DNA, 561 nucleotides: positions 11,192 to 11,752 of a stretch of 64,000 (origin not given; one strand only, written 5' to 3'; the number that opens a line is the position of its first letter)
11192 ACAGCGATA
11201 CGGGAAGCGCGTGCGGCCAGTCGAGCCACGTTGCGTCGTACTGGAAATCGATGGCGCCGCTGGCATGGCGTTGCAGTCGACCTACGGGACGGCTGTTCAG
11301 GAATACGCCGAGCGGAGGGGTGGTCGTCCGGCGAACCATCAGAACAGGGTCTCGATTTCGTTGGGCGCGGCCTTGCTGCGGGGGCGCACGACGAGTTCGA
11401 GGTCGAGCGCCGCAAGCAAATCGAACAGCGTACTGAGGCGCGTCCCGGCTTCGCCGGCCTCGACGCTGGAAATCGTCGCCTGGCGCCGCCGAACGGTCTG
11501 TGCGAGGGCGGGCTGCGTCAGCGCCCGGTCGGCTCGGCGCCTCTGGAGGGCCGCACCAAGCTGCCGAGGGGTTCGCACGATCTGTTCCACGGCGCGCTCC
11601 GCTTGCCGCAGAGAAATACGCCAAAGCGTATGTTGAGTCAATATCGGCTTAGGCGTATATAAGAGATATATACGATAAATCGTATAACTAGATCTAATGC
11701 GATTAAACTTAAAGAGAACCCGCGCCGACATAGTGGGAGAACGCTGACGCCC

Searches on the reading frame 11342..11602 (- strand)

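Call 62: search_protein_families(library=pfam, proteins=[window:11342-11602:-], max_evalue=0.01)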
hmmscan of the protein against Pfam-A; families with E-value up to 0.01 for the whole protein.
seq(87 aa): 3 families
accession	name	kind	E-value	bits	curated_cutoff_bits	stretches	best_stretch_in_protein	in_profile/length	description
PF13560.12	HTH_31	-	3.9e-06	27.5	27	1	14-72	1-60/64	Helix-turn-helix domain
PF01381.28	HTH_3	-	0.00057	20.3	23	1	20-70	2-52/55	Helix-turn-helix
PF13744.12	HTH_37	-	0.0021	18.3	27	1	13-72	17-77/80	Helix-turn-helix domain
